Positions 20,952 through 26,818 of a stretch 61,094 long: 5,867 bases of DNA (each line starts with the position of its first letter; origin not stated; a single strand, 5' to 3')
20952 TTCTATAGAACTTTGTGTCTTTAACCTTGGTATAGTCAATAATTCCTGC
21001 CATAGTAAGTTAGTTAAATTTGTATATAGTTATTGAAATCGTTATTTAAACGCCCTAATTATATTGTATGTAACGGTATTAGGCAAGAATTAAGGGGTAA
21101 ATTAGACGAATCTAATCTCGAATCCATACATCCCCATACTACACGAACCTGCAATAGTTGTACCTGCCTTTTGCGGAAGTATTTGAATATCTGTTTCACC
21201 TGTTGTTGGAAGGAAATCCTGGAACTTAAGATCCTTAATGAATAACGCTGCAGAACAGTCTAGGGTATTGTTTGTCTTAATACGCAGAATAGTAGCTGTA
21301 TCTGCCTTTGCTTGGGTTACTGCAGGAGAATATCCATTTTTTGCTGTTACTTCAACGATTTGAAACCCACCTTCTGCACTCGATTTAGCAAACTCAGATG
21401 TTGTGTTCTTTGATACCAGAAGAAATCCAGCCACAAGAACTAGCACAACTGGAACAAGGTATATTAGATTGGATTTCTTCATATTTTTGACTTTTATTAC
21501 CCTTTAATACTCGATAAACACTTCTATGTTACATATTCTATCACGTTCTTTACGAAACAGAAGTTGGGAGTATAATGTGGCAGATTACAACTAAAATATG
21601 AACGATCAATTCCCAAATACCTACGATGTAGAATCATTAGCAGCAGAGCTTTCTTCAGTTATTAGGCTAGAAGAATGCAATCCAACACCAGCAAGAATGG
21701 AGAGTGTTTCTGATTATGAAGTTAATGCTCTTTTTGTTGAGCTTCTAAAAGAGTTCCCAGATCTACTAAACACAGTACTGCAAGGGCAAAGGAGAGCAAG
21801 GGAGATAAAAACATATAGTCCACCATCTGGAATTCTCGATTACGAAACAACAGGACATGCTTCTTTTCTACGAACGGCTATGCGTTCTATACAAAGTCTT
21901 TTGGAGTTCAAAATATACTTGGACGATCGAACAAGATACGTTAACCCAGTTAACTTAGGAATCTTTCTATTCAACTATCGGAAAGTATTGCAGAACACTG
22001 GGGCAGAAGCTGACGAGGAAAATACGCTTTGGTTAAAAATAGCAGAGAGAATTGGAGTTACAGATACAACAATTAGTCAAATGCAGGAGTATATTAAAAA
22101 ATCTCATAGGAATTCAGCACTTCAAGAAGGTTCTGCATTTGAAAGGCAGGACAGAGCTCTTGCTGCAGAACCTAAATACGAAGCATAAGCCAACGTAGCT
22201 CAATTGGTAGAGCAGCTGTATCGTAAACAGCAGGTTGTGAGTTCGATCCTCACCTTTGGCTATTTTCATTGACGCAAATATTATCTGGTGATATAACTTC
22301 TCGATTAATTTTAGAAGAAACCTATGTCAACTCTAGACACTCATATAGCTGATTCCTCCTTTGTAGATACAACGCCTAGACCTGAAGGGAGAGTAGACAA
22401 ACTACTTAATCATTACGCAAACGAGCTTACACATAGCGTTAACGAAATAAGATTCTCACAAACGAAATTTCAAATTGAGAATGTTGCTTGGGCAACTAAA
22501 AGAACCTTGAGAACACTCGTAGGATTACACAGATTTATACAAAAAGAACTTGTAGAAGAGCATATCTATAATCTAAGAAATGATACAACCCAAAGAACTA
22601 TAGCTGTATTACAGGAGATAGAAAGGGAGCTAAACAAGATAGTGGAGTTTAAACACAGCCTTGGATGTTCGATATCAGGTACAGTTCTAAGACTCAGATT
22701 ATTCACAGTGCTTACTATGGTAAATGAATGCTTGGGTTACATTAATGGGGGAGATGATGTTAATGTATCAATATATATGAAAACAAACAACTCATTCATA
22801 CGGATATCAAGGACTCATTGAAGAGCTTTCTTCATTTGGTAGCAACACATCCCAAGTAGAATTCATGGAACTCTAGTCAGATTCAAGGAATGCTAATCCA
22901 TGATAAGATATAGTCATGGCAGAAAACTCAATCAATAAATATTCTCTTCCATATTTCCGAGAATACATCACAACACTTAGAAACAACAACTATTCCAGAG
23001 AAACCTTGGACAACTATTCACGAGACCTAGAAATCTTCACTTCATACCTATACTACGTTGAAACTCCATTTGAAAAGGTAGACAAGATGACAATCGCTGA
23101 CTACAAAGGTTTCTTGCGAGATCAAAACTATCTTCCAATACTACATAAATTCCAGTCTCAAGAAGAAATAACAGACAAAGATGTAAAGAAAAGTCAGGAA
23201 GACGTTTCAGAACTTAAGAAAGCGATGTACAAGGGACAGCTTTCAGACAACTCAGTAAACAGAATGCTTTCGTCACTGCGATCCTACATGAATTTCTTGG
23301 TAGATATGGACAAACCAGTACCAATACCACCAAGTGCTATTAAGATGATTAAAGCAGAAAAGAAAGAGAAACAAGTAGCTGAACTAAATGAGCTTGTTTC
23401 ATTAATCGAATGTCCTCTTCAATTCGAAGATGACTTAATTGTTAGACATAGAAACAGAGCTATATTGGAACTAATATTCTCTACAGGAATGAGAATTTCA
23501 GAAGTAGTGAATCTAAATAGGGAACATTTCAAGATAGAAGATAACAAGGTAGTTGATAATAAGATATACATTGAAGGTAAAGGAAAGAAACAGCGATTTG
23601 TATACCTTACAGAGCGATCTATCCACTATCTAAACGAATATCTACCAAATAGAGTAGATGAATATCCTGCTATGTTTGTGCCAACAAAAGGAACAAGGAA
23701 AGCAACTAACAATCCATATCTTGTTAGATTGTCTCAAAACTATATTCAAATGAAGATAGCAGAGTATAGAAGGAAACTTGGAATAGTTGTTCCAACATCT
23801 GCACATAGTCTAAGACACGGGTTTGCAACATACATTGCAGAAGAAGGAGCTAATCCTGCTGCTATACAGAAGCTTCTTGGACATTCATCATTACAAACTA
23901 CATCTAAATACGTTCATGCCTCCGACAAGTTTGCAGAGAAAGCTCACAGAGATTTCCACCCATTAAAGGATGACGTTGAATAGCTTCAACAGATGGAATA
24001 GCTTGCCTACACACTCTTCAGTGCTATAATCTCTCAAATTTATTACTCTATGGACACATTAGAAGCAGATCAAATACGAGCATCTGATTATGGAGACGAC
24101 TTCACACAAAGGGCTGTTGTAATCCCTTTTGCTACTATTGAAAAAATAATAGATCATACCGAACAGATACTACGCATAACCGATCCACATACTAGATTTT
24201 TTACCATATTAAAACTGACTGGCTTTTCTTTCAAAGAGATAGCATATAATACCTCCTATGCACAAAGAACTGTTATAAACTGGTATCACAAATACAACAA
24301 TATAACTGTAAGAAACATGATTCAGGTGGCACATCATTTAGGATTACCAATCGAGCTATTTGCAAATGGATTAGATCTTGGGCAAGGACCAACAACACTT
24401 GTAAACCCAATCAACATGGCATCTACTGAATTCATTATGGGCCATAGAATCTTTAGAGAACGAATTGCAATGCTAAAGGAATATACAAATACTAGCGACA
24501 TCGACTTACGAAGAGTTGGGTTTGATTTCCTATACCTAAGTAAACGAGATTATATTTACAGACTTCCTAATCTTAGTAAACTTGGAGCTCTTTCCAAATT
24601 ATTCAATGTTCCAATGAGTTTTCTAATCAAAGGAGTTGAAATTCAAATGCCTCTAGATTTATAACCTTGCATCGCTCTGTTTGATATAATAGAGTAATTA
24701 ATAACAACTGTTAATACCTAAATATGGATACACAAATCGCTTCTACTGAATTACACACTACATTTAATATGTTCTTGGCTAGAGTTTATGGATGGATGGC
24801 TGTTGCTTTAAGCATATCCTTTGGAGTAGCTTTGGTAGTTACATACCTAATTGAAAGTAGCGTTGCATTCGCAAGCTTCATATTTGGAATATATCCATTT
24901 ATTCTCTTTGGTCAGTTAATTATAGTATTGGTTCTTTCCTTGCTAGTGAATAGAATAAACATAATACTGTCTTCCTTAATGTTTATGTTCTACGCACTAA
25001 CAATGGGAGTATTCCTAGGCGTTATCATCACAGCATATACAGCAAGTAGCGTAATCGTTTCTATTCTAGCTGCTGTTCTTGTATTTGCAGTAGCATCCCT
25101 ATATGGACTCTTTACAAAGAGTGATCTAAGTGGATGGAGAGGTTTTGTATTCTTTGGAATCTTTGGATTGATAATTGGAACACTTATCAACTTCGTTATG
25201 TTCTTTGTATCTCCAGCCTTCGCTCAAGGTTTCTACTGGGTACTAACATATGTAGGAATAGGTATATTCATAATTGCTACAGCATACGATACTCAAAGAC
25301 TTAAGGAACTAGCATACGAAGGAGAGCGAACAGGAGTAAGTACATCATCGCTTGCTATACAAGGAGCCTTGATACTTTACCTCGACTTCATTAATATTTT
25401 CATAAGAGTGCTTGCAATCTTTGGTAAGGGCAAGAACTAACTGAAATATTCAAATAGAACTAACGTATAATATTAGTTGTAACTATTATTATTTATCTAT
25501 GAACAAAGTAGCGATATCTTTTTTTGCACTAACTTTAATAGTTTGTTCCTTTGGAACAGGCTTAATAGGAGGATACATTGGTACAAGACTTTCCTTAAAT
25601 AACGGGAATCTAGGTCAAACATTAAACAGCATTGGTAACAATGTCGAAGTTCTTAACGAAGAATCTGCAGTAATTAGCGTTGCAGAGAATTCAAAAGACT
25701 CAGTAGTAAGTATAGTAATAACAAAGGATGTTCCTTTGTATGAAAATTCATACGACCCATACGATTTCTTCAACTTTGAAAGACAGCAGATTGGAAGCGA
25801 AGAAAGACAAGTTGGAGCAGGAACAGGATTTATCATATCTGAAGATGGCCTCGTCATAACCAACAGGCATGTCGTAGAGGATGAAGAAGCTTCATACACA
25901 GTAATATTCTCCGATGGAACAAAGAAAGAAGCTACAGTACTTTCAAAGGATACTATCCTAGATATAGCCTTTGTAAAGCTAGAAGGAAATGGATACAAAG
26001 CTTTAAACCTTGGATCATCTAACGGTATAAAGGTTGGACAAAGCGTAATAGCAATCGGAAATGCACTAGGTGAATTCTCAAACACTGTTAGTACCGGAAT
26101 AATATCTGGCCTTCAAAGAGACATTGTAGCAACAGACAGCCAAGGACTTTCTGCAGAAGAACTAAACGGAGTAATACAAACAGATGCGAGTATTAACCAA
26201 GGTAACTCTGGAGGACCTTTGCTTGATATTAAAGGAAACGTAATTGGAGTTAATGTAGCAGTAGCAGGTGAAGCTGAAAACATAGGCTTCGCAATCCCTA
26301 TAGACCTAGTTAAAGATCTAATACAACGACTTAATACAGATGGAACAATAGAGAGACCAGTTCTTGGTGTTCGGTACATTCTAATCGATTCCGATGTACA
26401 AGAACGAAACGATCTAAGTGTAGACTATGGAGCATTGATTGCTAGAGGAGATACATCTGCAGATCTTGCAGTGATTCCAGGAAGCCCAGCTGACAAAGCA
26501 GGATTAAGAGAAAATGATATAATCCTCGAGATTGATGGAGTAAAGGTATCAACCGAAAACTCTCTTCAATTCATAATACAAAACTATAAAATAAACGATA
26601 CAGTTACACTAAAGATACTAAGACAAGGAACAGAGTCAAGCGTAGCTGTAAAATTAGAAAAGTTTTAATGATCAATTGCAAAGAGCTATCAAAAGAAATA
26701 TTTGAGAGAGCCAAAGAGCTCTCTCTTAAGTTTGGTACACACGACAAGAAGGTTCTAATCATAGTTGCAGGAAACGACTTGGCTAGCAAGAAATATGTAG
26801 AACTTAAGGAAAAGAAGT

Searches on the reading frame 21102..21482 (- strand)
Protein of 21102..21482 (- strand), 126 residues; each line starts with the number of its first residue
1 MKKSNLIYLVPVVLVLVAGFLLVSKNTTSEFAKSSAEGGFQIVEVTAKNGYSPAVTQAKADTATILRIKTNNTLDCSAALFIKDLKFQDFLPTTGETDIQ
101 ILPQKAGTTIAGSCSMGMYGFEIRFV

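Call 75: search_protein_families(library=pfam, proteins=[window:21102-21482:-], max_evalue=0.01)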
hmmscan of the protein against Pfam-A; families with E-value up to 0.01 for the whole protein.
window:21102-21482:- (126 aa): 1 family
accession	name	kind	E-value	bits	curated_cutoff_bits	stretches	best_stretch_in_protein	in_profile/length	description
PF13473.12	Cupredoxin_1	-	8.5e-07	29.4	27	1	28-108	16-87/104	Cupredoxin-like domain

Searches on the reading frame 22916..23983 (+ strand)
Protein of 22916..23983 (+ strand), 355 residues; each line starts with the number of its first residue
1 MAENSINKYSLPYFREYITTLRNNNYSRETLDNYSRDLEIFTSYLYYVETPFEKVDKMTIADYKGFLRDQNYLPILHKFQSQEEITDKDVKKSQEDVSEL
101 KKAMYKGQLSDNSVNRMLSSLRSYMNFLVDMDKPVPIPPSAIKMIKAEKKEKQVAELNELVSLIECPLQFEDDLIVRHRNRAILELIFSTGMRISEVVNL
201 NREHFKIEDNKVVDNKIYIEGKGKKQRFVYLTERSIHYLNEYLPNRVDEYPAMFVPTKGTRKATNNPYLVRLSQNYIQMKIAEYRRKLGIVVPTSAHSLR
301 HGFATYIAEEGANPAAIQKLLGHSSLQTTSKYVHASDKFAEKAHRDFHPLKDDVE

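Call 46: search_protein_families(library=pfam, proteins=[window:22916-23983:+], max_evalue=0.00001)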
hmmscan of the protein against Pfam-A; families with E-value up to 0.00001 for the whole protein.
window:22916-23983:+ (355 aa): 2 families
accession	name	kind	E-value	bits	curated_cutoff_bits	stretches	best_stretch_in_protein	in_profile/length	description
PF00589.27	Phage_integrase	-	7.9e-29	101.1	27.1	1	178-337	22-170/172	Phage integrase family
PF02899.23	Phage_int_SAM_1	-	2.2e-09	37.9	22.3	0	93-129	44-80/83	Phage integrase, N-terminal SAM-like domain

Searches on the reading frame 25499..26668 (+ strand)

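Call 46: search_protein_families(library=pfam, proteins=[window:25499-26668:+], max_evalue=0.00001)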
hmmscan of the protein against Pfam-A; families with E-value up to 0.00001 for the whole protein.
window:25499-26668:+ (389 aa): 5 families
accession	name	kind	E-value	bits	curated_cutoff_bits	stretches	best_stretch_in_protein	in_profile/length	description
PF13365.12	Trypsin_2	-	6e-34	118.3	27.6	1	108-251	1-144/144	Trypsin-like peptidase domain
PF00089.32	Trypsin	-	1.6e-18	67.8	20.6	1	108-275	27-220/220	Trypsin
PF13180.12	PDZ_2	-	5e-15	56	27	1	298-386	12-80/80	PDZ domain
PF17820.7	PDZ_6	-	3.3e-13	49.6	27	1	324-375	4-54/54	PDZ domain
PF00595.29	PDZ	-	4.3e-08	33.9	23.2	1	325-374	32-81/81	PDZ domain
